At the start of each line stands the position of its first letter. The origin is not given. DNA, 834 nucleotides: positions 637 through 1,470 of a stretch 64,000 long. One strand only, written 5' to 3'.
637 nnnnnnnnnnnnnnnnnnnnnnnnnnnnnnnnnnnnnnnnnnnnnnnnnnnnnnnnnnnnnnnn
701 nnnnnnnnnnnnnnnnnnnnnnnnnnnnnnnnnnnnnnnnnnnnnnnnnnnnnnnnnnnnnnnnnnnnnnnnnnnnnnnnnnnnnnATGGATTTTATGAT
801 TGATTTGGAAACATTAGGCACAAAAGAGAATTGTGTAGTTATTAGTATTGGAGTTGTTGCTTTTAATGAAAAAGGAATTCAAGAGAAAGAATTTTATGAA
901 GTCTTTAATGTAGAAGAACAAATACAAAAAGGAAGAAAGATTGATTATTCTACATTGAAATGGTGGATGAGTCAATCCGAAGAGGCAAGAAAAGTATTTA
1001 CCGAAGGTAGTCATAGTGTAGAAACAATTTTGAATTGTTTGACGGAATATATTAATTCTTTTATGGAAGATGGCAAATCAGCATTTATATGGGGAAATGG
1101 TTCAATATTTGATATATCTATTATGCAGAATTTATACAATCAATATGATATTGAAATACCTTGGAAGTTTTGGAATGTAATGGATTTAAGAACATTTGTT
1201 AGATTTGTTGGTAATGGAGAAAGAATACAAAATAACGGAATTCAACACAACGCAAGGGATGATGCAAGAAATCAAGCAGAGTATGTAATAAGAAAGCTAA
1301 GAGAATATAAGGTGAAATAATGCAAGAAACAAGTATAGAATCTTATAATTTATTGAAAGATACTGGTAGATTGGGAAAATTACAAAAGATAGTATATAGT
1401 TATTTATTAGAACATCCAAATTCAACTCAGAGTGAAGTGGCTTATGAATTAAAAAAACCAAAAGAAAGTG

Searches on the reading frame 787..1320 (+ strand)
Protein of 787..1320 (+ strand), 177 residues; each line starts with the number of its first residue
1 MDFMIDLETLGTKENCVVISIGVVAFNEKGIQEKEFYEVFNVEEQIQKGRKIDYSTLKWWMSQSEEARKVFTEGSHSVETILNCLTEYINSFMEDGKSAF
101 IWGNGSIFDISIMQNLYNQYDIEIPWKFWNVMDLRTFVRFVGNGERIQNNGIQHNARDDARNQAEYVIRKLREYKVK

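Call 99: find_encoding_contigs(protein=window:787-1320:+, flank=10000, max_places=1)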
Protein window:787-1320:+ (177 aa): 24 contigs read that carry it; 1 place shown.
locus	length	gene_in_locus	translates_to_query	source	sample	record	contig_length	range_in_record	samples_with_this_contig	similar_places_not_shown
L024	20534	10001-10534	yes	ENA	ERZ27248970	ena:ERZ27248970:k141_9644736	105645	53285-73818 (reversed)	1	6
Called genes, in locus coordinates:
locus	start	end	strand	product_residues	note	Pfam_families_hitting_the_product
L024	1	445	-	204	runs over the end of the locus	-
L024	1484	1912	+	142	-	-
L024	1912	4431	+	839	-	-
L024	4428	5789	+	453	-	-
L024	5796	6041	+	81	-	-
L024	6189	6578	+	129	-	-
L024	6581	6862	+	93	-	-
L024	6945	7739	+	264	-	-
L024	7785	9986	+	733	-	PF12705:PDDEXK_1, PF00270:DEAD (weak), PF04851:ResIII, PF18766:SWI2_SNF2 (weak), PF00271:Helicase_C, PF16203:ERCC3_RAD25_C (weak)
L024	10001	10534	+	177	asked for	PF16473:Rv2179c-like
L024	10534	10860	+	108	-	PF01978:TrmB (weak)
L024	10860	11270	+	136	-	-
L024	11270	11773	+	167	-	-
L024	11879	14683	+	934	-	PF00136:DNA_pol_B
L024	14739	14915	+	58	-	-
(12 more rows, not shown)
